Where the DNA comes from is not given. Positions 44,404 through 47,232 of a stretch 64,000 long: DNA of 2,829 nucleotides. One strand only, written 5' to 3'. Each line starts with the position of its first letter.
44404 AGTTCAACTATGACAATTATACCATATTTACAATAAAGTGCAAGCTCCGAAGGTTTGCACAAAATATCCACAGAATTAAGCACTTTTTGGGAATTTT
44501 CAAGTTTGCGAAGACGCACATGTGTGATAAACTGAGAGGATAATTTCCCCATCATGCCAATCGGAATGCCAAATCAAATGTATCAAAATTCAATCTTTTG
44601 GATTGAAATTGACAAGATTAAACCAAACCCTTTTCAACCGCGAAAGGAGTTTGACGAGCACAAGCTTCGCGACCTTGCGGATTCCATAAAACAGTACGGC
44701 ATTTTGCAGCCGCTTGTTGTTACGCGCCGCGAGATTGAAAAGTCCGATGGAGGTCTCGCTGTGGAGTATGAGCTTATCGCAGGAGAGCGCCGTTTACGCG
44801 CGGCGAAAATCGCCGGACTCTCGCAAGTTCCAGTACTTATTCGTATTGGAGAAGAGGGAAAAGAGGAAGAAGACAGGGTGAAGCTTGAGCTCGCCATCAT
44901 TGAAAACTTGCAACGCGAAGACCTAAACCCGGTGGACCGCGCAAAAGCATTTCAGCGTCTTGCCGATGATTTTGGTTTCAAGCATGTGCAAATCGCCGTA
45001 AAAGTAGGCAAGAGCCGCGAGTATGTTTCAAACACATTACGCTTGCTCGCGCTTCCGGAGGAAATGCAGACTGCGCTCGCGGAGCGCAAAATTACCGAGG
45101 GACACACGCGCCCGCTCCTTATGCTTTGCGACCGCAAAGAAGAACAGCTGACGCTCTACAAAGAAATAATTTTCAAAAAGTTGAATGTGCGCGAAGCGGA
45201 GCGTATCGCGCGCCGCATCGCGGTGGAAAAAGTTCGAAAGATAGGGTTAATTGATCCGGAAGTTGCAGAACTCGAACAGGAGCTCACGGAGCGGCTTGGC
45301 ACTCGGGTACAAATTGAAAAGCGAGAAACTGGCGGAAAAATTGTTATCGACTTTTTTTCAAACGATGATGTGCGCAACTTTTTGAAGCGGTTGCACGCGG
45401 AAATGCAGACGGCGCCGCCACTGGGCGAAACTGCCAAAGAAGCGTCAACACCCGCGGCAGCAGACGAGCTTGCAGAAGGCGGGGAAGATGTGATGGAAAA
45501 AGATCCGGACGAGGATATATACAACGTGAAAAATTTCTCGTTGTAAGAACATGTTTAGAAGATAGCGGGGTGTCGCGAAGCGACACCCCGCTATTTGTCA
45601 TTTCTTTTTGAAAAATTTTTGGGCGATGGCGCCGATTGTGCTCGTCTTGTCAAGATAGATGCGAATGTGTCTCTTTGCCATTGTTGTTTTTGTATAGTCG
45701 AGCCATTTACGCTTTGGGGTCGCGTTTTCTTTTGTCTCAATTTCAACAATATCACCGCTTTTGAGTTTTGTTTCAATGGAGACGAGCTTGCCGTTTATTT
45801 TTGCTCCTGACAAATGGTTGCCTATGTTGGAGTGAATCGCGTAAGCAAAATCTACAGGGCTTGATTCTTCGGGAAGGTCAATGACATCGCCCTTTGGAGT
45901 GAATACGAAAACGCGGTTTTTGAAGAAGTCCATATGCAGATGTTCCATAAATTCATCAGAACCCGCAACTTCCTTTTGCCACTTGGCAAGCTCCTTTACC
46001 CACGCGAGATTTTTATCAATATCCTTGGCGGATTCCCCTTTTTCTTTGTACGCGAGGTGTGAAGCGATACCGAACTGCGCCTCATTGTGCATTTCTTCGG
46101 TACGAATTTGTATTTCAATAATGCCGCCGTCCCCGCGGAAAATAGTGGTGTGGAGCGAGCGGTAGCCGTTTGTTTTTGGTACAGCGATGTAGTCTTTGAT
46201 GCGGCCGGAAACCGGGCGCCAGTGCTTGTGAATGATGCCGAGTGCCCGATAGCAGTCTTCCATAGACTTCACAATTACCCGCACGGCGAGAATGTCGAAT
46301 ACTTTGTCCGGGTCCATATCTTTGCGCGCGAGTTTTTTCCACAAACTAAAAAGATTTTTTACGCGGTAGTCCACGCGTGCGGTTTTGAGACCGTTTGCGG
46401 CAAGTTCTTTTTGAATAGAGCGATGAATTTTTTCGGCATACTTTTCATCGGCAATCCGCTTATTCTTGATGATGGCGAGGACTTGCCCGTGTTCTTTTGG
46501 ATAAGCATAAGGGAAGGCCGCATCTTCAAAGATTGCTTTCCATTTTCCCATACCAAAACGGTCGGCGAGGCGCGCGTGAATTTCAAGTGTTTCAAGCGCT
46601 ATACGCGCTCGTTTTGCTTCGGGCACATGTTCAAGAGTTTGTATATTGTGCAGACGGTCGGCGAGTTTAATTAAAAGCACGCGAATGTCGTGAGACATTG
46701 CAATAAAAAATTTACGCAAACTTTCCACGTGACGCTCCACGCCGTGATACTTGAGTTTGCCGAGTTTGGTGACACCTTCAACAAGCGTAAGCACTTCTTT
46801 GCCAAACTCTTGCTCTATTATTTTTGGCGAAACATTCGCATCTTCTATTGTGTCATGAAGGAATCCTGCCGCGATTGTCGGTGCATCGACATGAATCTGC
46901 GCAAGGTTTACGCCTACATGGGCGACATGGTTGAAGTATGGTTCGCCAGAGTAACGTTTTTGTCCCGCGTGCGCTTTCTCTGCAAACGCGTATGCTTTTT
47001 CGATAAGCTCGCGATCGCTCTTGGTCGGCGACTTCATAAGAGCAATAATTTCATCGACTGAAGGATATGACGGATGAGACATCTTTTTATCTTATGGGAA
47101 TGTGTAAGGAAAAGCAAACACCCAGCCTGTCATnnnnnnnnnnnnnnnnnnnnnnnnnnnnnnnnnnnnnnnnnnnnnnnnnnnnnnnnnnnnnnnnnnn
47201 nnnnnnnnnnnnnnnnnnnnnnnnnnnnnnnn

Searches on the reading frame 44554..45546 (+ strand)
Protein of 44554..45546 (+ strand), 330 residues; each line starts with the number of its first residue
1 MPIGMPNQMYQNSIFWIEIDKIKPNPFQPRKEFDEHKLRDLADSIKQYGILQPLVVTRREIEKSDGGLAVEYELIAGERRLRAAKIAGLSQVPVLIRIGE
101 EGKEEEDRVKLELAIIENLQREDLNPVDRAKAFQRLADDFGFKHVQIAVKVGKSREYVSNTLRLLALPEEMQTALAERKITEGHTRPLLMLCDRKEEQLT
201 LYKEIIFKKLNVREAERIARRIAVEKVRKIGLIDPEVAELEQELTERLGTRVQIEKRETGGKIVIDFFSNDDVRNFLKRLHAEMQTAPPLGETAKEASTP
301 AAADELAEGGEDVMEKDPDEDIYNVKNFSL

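Call 63: search_protein_families(library=pfam, proteins=[window:44554-45546:+], max_evalue=0.001)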
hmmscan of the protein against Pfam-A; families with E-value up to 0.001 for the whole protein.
window:44554-45546:+ (330 aa): 3 families
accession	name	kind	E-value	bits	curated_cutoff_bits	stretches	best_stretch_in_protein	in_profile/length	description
PF17762.8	HTH_ParB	-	8.3e-32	109.8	22.6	1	122-222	1-100/102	ParB HTH domain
PF02195.25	ParB_N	-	4.2e-27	94.5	26.3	1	16-120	5-95/95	ParB N-terminal domain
PF23552.2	ParB_C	-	2.7e-12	46.4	23.8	1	234-280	2-49/50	ParB dimerisation domain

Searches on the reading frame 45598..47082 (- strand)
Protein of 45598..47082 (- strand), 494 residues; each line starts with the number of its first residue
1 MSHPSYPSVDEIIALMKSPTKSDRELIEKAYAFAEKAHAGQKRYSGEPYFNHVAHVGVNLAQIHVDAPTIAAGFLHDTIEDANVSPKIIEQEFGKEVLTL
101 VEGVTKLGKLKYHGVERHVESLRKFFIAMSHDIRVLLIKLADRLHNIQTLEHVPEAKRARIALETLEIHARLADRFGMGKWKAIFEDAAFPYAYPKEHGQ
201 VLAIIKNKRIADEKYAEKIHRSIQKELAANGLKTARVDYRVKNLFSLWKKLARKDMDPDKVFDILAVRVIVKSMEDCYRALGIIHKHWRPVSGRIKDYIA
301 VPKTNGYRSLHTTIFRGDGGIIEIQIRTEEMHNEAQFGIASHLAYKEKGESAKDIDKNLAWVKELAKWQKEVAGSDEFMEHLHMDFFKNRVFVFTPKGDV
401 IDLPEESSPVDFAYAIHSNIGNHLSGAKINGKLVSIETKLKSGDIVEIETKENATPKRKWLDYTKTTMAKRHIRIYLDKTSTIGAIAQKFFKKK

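Call 63: search_protein_families(library=pfam, proteins=[window:45598-47082:-], max_evalue=0.001)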
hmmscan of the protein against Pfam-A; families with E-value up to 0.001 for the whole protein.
window:45598-47082:- (494 aa): 4 families
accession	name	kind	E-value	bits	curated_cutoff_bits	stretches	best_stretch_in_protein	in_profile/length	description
PF13328.12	HD_4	-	1.5e-41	142.1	27.2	1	30-178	1-155/156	HD domain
PF04607.23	RelA_SpoT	-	1.1e-38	132.4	27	1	240-349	2-112/113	Region found in RelA / SpoT proteins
PF02824.27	TGS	-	6e-23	81.1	22.2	1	391-448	1-58/60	TGS domain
PF01966.28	HD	-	3.6e-07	30.9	22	1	49-146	1-115/116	HD domain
